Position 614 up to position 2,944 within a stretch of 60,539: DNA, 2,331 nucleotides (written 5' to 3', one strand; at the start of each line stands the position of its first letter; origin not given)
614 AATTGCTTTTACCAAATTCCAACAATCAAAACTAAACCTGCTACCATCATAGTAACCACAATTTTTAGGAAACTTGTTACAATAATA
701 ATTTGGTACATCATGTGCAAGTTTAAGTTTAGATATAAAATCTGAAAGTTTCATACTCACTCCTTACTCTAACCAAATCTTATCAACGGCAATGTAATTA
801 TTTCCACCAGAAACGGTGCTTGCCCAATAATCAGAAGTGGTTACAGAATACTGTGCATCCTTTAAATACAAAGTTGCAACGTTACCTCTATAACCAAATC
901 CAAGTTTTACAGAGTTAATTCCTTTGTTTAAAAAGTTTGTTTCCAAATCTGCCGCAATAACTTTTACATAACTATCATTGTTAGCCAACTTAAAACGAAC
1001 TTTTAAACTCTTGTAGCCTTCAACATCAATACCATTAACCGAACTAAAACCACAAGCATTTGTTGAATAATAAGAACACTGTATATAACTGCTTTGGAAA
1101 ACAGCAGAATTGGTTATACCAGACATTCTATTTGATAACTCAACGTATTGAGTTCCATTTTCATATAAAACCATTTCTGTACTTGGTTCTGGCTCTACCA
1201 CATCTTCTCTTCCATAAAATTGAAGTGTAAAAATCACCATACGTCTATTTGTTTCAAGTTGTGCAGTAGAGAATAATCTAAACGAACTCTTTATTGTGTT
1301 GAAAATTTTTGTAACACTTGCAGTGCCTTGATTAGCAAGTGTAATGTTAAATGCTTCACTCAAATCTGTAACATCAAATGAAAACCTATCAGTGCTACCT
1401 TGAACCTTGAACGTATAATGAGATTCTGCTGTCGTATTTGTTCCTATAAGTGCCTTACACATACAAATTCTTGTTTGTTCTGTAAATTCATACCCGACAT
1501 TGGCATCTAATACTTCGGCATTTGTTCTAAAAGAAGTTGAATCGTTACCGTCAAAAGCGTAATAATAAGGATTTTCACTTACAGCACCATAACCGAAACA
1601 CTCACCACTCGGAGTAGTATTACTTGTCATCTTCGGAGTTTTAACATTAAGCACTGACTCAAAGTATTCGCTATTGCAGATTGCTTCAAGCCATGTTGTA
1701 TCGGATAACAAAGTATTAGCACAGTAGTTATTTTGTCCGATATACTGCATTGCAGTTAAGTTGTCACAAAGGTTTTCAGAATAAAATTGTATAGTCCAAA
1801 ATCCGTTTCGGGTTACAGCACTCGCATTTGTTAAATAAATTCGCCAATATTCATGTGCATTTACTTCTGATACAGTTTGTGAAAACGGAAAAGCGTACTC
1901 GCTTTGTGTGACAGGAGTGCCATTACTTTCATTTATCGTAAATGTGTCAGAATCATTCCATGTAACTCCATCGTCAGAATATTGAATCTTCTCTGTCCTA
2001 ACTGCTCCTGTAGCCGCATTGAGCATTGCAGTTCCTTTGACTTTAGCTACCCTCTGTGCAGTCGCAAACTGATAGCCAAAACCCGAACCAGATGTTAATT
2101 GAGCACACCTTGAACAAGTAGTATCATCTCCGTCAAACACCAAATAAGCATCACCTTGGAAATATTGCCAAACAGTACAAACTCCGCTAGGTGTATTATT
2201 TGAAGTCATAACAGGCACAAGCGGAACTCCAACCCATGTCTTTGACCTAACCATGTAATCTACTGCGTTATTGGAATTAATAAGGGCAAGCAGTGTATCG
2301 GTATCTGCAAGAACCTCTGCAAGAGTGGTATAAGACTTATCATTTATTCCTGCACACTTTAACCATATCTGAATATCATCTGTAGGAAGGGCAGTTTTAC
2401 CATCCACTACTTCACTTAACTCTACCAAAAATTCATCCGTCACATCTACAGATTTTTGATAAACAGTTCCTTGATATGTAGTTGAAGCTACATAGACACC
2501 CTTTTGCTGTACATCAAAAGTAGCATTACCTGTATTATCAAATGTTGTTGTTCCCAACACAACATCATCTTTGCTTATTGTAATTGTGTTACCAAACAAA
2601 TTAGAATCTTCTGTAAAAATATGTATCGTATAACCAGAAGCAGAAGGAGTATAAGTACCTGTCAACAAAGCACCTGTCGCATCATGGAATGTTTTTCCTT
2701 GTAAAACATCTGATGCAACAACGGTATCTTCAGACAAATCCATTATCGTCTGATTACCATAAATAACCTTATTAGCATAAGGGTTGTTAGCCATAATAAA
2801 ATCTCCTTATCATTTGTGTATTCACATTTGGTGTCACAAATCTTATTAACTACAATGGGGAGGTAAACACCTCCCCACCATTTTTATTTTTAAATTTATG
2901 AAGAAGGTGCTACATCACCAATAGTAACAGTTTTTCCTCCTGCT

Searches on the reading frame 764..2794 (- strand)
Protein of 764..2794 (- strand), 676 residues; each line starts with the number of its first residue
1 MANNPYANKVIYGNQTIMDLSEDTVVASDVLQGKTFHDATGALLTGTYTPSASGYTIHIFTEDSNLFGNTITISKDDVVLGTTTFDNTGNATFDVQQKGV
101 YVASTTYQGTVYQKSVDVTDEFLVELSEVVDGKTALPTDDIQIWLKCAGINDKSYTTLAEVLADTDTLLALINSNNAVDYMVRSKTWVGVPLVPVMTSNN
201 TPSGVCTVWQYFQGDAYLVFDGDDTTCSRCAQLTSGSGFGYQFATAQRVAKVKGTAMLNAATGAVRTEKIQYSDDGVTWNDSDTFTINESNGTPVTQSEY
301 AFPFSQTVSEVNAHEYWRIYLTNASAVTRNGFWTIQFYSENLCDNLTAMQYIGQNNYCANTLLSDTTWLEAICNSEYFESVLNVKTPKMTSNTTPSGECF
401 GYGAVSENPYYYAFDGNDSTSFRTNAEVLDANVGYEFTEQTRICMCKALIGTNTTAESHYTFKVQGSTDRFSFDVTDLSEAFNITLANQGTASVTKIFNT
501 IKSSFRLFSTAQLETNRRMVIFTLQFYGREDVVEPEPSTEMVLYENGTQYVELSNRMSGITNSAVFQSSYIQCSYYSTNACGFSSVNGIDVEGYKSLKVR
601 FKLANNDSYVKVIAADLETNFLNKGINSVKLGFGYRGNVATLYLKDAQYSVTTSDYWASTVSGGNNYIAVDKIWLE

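Call 52: search_protein_families(library=pfam, proteins=[window:764-2794:-], max_evalue=0.001)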
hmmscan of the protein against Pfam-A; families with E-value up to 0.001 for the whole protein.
window:764-2794:- (676 aa): 2 families
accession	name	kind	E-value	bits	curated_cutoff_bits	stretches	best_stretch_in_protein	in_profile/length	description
PF00754.31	F5_F8_type_C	-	2.3e-06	28.2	28.2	0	213-297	11-97/127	F5/8 type C domain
PF22633.2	F5_F8_type_C_2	-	0.00042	21.3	27.8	0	219-293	2-75/91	NedA-like, galactose-binding domain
